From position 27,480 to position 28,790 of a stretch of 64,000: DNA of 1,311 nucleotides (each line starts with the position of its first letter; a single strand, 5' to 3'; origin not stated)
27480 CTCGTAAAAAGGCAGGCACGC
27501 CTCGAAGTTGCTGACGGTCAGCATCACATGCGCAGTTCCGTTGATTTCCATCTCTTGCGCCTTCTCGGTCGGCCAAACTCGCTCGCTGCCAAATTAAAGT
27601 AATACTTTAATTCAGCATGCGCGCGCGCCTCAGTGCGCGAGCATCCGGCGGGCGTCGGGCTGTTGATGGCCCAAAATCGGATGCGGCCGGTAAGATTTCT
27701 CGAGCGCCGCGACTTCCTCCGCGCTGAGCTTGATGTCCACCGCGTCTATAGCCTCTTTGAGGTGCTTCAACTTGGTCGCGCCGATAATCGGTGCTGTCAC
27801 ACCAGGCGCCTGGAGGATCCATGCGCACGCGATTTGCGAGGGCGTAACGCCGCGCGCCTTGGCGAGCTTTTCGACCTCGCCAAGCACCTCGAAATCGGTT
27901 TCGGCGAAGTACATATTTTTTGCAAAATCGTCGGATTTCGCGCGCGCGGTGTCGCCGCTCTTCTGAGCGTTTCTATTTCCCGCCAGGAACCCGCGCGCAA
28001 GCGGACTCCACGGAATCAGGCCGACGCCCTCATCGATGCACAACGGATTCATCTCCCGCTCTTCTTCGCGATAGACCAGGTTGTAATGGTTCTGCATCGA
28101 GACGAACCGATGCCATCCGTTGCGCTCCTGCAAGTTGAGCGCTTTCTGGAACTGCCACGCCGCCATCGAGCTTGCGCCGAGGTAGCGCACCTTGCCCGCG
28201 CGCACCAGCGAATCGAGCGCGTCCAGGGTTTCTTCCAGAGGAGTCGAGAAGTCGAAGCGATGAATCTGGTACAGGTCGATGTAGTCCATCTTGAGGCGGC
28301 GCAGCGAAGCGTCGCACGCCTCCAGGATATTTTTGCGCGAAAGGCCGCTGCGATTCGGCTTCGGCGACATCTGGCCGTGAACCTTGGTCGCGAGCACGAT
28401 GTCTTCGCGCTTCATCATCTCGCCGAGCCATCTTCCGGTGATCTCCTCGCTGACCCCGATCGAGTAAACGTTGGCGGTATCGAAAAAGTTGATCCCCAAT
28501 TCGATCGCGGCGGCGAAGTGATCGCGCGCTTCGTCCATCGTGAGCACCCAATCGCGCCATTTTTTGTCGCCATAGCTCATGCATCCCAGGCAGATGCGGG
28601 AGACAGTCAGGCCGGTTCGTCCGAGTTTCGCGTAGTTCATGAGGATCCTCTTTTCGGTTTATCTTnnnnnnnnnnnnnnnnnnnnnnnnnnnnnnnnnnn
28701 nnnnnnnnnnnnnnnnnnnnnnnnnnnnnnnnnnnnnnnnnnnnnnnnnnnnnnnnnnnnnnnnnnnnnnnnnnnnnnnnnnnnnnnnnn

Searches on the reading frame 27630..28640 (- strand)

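Call 31: search_protein_families(library=pfam, proteins=[window:27630-28640:-], max_evalue=0.000001)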
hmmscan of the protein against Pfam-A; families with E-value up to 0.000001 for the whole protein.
window:27630-28640:- (336 aa): 1 family
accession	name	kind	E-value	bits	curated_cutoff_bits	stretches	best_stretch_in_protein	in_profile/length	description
PF00248.27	Aldo_ket_red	-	5.3e-83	278.9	24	1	15-316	1-289/291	Aldo/keto reductase family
